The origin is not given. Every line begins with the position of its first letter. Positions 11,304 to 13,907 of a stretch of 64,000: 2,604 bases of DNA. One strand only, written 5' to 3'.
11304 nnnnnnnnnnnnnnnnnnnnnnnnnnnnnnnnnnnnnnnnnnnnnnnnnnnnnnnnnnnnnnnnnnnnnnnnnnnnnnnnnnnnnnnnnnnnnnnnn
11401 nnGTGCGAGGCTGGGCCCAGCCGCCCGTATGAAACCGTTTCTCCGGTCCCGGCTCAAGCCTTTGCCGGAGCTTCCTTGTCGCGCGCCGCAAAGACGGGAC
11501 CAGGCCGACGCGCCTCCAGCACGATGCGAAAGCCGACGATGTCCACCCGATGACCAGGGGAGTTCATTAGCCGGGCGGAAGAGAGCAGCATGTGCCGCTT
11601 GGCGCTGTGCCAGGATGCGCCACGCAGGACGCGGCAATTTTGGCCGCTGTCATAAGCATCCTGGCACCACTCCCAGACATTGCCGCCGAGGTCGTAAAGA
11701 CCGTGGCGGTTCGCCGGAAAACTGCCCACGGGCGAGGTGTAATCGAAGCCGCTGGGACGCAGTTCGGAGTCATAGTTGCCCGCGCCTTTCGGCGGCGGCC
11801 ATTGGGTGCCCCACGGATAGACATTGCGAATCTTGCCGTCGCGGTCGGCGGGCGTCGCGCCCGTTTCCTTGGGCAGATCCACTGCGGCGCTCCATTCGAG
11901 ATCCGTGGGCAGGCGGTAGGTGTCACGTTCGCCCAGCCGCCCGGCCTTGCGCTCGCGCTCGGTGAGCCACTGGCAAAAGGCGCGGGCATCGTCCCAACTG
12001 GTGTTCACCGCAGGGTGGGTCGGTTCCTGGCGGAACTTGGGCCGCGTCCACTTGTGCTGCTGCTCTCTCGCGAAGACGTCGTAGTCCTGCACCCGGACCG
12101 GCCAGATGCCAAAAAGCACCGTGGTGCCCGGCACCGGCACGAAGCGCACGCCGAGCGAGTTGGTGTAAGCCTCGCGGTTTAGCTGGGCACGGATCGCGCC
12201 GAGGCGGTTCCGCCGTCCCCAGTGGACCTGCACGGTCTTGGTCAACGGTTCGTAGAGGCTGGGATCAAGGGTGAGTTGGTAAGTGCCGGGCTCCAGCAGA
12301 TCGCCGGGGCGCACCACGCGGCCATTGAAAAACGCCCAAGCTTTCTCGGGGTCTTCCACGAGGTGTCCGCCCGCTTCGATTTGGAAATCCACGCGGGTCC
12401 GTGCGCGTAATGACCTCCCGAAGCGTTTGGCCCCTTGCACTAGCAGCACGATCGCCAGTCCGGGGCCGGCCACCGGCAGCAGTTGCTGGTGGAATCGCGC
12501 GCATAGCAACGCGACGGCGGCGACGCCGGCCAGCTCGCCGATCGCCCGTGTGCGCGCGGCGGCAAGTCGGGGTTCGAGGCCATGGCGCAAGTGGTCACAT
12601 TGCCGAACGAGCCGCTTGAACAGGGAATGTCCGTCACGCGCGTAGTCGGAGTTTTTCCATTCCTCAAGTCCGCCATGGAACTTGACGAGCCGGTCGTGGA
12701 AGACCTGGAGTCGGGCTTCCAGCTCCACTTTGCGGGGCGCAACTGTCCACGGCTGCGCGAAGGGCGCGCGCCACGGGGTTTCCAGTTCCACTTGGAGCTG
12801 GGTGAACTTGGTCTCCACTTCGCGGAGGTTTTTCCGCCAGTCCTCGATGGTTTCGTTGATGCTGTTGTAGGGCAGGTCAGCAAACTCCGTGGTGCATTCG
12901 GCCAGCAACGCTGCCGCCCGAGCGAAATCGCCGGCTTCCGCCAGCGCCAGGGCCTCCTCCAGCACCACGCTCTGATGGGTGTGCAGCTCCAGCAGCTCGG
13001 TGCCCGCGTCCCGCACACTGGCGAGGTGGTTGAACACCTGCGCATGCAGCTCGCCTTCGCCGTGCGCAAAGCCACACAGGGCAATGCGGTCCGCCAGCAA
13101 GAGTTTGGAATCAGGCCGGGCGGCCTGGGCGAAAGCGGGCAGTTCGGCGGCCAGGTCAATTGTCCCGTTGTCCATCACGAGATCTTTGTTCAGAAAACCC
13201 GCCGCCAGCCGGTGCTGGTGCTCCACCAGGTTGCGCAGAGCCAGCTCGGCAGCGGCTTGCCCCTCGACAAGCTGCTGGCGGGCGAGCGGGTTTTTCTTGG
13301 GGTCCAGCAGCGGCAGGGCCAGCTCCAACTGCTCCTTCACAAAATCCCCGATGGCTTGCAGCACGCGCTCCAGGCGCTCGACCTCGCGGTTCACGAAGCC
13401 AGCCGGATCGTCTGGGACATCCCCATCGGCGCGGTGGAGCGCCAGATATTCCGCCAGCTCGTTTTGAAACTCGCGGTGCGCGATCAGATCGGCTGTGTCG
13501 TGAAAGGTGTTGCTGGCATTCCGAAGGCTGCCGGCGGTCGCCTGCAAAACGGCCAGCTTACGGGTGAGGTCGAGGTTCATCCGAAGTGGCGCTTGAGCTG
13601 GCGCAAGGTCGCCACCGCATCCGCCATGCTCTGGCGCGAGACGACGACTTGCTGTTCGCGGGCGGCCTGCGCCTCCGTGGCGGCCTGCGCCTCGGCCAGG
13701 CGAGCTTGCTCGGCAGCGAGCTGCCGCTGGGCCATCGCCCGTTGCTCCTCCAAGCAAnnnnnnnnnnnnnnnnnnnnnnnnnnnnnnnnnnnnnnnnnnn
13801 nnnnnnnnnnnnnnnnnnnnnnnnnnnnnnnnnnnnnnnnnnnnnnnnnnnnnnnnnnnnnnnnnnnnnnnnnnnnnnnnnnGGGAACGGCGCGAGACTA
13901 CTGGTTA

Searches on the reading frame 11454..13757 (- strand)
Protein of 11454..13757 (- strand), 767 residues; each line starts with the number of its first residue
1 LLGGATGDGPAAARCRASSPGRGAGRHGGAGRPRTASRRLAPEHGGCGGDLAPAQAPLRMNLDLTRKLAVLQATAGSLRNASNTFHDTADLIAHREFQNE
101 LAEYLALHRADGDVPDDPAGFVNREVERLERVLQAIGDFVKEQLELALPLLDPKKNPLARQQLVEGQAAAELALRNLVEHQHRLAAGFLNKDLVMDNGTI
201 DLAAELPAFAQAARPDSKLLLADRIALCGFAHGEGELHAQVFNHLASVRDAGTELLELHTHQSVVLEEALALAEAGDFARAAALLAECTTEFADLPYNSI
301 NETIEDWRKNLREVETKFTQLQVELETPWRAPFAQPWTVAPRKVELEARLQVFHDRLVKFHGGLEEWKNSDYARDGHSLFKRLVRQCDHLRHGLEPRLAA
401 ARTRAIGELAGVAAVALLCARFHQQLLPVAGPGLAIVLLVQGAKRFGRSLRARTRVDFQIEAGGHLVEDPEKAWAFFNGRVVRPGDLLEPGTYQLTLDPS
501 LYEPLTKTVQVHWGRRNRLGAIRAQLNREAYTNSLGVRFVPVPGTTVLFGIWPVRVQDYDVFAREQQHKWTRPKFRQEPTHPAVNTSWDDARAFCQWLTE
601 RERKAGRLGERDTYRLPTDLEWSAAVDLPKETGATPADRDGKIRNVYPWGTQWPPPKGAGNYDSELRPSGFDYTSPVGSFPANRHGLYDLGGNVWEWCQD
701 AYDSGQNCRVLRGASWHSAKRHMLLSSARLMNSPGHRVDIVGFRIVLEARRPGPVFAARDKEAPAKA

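Call 57: search_protein_families(library=pfam, proteins=[window:11454-13757:-], max_evalue=0.0001)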
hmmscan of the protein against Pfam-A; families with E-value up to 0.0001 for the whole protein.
window:11454-13757:- (767 aa): 1 family
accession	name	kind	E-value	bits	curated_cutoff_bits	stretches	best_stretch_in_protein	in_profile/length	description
PF03781.23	FGE-sulfatase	-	2.2e-32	113.2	23.3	1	565-746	75-254/255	Sulfatase-modifying factor enzyme 1-like domain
